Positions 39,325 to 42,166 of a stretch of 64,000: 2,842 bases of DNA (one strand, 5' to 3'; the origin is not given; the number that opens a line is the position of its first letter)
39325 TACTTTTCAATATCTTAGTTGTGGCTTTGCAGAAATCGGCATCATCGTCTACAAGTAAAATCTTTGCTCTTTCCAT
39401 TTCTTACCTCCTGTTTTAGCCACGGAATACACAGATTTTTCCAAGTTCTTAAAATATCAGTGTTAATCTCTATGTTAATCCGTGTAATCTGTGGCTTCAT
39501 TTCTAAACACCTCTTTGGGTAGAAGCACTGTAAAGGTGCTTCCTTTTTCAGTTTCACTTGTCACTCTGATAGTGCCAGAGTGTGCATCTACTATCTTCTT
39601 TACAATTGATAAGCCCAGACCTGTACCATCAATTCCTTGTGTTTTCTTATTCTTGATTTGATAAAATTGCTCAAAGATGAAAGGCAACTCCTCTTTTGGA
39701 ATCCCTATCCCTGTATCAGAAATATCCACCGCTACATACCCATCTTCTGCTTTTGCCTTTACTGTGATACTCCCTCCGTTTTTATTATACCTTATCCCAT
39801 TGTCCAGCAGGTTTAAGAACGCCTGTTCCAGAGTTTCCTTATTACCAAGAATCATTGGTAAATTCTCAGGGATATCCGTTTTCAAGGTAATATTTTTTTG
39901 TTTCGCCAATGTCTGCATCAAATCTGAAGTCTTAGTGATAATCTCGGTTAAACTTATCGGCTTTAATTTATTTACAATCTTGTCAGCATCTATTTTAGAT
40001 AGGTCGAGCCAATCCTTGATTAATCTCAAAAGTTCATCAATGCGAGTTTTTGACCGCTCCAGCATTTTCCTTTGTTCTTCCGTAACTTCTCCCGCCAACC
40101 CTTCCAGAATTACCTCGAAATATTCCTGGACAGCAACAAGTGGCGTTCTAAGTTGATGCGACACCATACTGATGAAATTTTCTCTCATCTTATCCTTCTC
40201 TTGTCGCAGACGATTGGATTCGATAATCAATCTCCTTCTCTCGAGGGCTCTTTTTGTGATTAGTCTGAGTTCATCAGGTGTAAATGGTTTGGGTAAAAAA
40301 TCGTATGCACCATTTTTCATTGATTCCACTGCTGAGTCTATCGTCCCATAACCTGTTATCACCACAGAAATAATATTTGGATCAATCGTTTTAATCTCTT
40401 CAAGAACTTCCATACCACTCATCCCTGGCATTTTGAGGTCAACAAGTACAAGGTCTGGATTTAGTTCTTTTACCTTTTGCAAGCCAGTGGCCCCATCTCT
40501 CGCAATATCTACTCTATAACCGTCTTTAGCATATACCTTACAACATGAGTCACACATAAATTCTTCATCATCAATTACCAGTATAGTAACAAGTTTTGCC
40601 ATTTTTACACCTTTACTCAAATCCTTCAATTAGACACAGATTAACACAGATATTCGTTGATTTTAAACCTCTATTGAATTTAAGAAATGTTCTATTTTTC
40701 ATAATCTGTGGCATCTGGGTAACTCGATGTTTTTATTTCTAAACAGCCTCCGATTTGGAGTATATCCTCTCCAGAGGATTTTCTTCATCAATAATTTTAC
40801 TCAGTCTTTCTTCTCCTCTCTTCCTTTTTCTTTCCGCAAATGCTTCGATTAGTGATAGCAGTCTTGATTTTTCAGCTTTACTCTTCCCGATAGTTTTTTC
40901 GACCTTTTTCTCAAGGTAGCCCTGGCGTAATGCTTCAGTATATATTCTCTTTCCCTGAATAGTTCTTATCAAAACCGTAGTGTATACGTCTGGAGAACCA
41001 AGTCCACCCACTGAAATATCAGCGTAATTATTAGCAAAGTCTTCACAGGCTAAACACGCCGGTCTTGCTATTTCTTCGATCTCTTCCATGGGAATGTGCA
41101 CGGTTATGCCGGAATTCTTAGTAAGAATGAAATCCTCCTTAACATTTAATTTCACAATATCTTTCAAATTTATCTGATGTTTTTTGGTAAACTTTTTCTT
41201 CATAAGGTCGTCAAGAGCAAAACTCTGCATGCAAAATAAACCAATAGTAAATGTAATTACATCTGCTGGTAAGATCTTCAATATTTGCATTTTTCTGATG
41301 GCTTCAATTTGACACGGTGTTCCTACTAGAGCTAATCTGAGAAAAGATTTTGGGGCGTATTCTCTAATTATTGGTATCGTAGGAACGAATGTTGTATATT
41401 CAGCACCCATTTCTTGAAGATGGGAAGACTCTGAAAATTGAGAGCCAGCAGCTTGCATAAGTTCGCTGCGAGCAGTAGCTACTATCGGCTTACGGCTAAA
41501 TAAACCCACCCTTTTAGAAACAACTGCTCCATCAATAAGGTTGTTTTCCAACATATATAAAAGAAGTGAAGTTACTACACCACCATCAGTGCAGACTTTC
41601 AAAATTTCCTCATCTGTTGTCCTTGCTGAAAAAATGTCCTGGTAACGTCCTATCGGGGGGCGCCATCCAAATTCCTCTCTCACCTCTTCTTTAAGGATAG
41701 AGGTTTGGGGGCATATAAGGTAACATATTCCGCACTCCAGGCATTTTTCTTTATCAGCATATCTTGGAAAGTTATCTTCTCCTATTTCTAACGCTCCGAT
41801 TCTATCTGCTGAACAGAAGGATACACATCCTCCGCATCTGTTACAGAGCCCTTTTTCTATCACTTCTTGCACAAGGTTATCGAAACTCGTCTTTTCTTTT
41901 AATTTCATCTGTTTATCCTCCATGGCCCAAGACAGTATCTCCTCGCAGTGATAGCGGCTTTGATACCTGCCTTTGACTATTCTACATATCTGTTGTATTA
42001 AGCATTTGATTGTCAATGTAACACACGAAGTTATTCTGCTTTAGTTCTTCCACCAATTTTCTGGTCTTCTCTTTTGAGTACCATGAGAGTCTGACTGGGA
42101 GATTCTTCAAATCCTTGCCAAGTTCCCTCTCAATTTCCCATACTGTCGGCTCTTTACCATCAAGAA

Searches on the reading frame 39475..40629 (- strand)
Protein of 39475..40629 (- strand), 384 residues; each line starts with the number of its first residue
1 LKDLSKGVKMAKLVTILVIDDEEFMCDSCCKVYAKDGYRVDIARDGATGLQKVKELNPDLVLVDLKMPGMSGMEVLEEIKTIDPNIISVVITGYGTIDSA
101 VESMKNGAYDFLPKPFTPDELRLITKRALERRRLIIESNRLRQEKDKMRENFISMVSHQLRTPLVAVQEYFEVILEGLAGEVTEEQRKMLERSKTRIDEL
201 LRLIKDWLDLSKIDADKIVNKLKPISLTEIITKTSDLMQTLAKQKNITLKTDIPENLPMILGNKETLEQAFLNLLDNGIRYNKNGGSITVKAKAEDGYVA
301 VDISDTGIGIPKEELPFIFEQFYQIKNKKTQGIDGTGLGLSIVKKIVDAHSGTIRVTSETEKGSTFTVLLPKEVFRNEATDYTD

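Call 3: search_protein_families(library=pfam, proteins=[window:39475-40629:-], max_evalue=0.01)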
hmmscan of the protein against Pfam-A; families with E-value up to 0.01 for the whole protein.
window:39475-40629:- (384 aa): 7 families
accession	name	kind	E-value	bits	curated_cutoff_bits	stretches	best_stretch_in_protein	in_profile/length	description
PF02518.31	HATPase_c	-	1.4e-31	109.6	26.4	1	263-373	2-110/111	Histidine kinase-, DNA gyrase B-, and HSP90-like ATPase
PF00072.30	Response_reg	-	1.7e-27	96.2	30.2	1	16-122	1-107/111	Response regulator receiver domain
PF00512.31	HisKA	-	3e-16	59.7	26.9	1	148-215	1-65/66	His Kinase A (phospho-acceptor) domain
PF14501.12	HATPase_c_5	-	8.6e-05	22.8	22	1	267-360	6-92/102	GHKL domain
PF23198.2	PDE8A_N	-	0.0009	19.6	29.6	1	12-91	9-89/147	PDE8A-like, N-terminal domain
PF13581.12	HATPase_c_2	-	0.0032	17.9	27.4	1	277-351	46-113/127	Histidine kinase-like ATPase domain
PF13589.12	HATPase_c_3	-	0.0067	16.9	25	0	266-333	2-72/137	Histidine kinase-, DNA gyrase B-, and HSP90-like ATPase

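Call 4: search_protein_families(library=ncbifam, proteins=[window:39475-40629:-], max_evalue=0.01)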
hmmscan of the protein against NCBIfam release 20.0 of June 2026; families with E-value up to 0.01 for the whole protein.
window:39475-40629:- (384 aa): 167 families (the best 25 are shown)
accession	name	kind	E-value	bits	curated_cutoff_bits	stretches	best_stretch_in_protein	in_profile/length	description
NF046044.1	PnpS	equivalog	3e-66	224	400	1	145-371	166-390/390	two-component system histidine kinase PnpS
TIGR02966.1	phoR_proteo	equivalog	9.8e-60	202.3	334.2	1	144-369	109-332/333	phosphate regulon sensor histidine kinase PhoR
NF047465.1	hybrid_HK_LvrA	exception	6.7e-57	193.1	1200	2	137-371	190-421/819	hybrid histidine kinase/response regulator LvrA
TIGR02956.1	TMAO_torS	equivalog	1.2e-56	192.5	676.5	2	147-373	462-683/967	TMAO reductase system sensor histidine kinase/response regulator TorS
NF033092.0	HK_WalK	equivalog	7e-56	190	725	1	143-371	366-593/594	cell wall metabolism sensor histidine kinase WalK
NF008302.0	PRK11091.1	equivalog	7.9e-52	176.4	838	2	146-380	280-513/779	aerobic respiration two-component sensor histidine kinase ArcB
NF041735.1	hist_kin_RppB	equivalog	3.7e-50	171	400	1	150-371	217-438/438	two-component system sensor histidine kinase RppB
NF047874.1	MASE3_PAS_HK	subfamily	1.1e-49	169.8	560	1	142-380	391-633/655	MASE3 domain-containing sensor histidine kinase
NF045911.1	TCSHisKinNblS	equivalog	2.2e-48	165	1000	1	146-368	385-616/621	two-component system sensor histidine kinase NblS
NF038297.2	hybrid_HK_HrmK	equivalog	2.9e-48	164.9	725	2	136-375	222-460/607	hybrid histidine kinase/response regulator HrmK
NF006800.0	PRK09303.1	equivalog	3.6e-48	164.4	342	1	140-371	136-376/383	histidine kinase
NF011874.0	PRK15347.1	equivalog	2.2e-47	161.7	852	2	136-373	385-615/921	two component system sensor kinase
NF008099.0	PRK10841.1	equivalog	8.4e-47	159.5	920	2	149-371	470-689/949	two-component system sensor histidine kinase RcsC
NF041832.1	near_NosP_CTERM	subfamily_domain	5.1e-46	157.4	400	2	150-375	8-228/370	NahK/ErcS family hybrid sensor histidine kinase/response regulator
NF008318.0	PRK11107.1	equivalog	5.1e-46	157.2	890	2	142-377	286-523/920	two-component sensor histidine kinase BarA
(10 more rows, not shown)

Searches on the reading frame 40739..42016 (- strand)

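Call 3: search_protein_families(library=pfam, proteins=[window:40739-42016:-], max_evalue=0.01)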
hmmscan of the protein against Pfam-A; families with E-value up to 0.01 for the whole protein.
window:40739-42016:- (425 aa): 11 families
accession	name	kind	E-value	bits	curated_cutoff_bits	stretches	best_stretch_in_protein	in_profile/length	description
PF04432.18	FrhB_FdhB_C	-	1e-37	129.8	23.3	1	227-371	3-145/150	Coenzyme F420 hydrogenase/dehydrogenase, beta subunit C terminus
PF04422.18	FrhB_FdhB_N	-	5.4e-18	65.4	22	1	128-200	1-73/78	Coenzyme F420 hydrogenase/dehydrogenase, beta subunit N-term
PF13237.11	Fer4_10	-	1.1e-06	28.9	25.5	1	52-103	3-53/53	4Fe-4S dicluster domain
PF13187.11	Fer4_9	-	2.7e-06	27.7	27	1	58-105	2-50/52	4Fe-4S dicluster domain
PF14697.11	Fer4_21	-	1.9e-05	25.2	35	1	53-104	3-53/59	4Fe-4S dicluster domain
PF12837.12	Fer4_6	-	8.7e-05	22.7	25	1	88-103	5-20/24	4Fe-4S binding domain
PF12838.12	Fer4_7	-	0.0001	23.1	27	1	58-104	2-50/52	4Fe-4S dicluster domain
PF12797.12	Fer4_2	-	0.00012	22.3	24.5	1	86-103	4-21/22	4Fe-4S binding domain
PF25160.1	LdpA_Fe-S-bd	-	0.00053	20.1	27.6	0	89-109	25-45/49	LdpA Fe-S cluster-binding domain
PF00037.32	Fer4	-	0.00056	20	21.1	1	88-104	4-20/24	4Fe-4S binding domain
PF13183.11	Fer4_8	-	0.007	17.3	27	0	90-110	3-23/68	4Fe-4S dicluster domain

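Call 4: search_protein_families(library=ncbifam, proteins=[window:40739-42016:-], max_evalue=0.01)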
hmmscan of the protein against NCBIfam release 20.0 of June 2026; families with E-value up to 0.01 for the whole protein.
window:40739-42016:- (425 aa): 37 families (the best 25 are shown)
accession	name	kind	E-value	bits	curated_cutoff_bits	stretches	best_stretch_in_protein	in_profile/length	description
NF006807.0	PRK09325.1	subfamily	1.6e-58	198.1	269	1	121-405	3-271/283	coenzyme F420-reducing hydrogenase subunit beta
TIGR03289.1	frhB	equivalog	7.5e-55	185.9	331.5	1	122-407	1-270/275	coenzyme F420 hydrogenase subunit beta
NF040616.1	F420_dehyd_FpoF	exception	3.4e-35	121.6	475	1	49-362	4-293/337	F420H2 dehydrogenase subunit FpoF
NF006808.0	PRK09326.1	equivalog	2e-32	112.4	444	1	49-362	5-294/341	F420H2 dehydrogenase subunit F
TIGR03294.1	FrhG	equivalog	3.3e-08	33.6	245.5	1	47-111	165-224/228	coenzyme F420 hydrogenase subunit gamma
TIGR02912.1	sulfite_red_C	equivalog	1.6e-06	27.3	324.1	1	13-108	126-219/314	sulfite reductase subunit C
NF040684.1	PorD_Arch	equivalog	2e-06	27.8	120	1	86-111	28-53/85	pyruvate synthase subunit PorD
TIGR02179.1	PorD_KorD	subfamily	4.2e-06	26.8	60.05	1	87-111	22-46/78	2-oxoacid:acceptor oxidoreductase, delta subunit, pyruvate/2-ketoisovalerate family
NF038196.1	ferrodoxin_EFR1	subfamily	2e-05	24.7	75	1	7-109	137-231/242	EFR1 family ferrodoxin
TIGR00402.1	napF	equivalog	0.00011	22.2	102.2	0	55-106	34-83/149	ferredoxin-type protein NapF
NF041836.1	rnfB_Methano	equivalog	0.00018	21.1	445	1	26-107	186-262/265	Rnf electron transport complex subunit RnfB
NF040864.1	HgcB_ferredoxin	equivalog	0.00019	21.2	99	1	50-107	8-61/93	mercury methylation ferredoxin HgcB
TIGR01944.1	rnfB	subfamily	0.00024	20.7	68.7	1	40-115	98-168/190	RnfABCDGE type electron transport complex subunit B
NF005505.0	PRK07118.1-4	equivalog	0.00028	20.4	378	1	27-107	187-262/265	Fe-S cluster domain-containing protein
NF006183.0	PRK08318.1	equivalog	0.00031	19.6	335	1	44-114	330-402/422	NAD-dependent dihydropyrimidine dehydrogenase subunit PreA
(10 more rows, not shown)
